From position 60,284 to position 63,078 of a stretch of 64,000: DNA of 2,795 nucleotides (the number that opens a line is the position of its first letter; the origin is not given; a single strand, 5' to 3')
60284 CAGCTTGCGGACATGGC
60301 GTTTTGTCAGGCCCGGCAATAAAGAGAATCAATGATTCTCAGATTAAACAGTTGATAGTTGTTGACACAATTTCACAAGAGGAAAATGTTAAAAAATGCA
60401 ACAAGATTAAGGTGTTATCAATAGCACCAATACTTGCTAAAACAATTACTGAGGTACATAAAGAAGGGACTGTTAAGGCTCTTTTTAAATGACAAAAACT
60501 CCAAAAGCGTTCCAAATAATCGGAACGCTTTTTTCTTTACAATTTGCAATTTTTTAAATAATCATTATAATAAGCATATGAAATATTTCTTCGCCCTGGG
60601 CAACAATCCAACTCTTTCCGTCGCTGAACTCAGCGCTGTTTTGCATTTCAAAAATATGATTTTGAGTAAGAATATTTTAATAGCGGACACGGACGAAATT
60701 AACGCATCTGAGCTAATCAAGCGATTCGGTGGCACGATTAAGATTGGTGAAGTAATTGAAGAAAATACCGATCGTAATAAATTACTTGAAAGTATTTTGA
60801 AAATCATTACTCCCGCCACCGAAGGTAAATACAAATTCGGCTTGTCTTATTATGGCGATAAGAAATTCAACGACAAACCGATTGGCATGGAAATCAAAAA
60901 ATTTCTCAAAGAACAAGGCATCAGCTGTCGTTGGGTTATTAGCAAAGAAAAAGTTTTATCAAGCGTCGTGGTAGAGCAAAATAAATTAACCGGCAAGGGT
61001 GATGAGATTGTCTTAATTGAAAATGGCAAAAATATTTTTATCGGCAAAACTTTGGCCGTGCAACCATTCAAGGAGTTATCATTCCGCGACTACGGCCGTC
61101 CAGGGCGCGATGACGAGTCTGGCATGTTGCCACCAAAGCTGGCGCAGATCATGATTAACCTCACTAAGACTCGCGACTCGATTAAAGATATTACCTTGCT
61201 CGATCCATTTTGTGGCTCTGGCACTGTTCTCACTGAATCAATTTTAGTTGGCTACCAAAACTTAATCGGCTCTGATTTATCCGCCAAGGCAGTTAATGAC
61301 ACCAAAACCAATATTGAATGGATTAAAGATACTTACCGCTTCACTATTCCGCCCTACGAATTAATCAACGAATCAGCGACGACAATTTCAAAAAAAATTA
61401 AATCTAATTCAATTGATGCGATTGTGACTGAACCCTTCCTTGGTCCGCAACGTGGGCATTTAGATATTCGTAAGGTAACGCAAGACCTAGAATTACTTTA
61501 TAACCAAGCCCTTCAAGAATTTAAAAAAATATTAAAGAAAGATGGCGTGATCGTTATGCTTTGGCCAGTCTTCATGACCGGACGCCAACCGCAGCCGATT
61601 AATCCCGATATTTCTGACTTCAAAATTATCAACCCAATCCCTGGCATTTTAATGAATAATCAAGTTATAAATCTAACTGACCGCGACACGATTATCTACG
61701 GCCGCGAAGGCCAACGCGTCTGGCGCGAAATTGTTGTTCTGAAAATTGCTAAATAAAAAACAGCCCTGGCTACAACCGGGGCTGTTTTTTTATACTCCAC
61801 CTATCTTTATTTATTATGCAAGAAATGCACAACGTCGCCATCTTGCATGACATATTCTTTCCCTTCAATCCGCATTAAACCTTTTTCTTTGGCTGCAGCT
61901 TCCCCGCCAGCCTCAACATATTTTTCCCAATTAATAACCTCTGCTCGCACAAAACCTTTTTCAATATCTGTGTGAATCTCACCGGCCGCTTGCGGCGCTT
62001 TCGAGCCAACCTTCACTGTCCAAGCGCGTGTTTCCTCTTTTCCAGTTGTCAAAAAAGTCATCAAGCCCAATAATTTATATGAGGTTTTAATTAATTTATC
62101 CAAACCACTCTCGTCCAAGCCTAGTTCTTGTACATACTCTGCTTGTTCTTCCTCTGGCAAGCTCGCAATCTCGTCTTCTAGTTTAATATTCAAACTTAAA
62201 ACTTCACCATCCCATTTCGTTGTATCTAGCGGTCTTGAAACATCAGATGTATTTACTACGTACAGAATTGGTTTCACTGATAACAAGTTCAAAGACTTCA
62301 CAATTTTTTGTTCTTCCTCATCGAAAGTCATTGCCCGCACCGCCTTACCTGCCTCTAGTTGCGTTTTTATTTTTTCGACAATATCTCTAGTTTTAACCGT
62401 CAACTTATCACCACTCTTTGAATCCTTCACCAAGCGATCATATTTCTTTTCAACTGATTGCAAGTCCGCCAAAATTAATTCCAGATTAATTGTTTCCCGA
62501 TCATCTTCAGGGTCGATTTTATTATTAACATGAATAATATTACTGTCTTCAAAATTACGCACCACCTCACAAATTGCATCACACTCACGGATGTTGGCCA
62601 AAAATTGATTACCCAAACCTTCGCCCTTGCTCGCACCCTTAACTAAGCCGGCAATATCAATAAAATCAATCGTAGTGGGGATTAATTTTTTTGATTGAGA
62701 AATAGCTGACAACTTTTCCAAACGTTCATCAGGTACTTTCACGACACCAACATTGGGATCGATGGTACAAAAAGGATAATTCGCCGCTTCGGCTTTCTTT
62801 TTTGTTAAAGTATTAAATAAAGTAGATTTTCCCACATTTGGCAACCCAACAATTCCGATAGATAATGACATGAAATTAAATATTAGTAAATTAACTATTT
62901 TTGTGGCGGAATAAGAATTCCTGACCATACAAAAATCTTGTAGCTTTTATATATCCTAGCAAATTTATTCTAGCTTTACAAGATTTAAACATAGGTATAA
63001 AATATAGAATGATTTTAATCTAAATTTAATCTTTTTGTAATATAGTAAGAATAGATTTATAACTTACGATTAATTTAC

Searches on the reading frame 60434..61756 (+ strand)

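Call 79: search_protein_families(library=pfam, proteins=[window:60434-61756:+], max_evalue=0.00001)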
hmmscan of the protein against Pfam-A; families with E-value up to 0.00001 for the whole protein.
window:60434-61756:+ (440 aa): 1 family
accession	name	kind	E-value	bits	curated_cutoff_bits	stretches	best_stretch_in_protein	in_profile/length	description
PF01170.24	UPF0020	-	3.4e-11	43.7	22.3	1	228-377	8-166/197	RMKL-like, methyltransferase domain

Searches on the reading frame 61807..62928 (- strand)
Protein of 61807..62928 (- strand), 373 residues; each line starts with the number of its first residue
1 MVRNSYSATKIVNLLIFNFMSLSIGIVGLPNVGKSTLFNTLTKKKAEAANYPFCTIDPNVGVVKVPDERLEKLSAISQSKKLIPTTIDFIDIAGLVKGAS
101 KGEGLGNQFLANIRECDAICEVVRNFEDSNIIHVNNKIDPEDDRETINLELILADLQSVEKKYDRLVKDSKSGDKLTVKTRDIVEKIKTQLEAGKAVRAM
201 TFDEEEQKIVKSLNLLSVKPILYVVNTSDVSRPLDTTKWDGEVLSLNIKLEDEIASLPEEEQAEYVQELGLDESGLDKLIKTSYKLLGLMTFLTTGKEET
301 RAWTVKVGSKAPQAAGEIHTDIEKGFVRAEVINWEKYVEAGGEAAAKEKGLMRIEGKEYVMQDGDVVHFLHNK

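Call 79: search_protein_families(library=pfam, proteins=[window:61807-62928:-], max_evalue=0.00001)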
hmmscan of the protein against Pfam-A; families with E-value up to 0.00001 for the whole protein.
window:61807-62928:- (373 aa): 3 families
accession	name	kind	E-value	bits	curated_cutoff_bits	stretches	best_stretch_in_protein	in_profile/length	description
PF06071.19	YchF-GTPase_C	-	9.4e-37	125.5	27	1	289-372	1-84/84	Protein of unknown function (DUF933)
PF01926.29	MMR_HSR1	-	1.6e-24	86.6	21.9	1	24-135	2-86/113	50S ribosome-binding GTPase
PF02421.24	FeoB_N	-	1.2e-09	38.3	27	1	24-69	3-48/156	Ferrous iron transport protein B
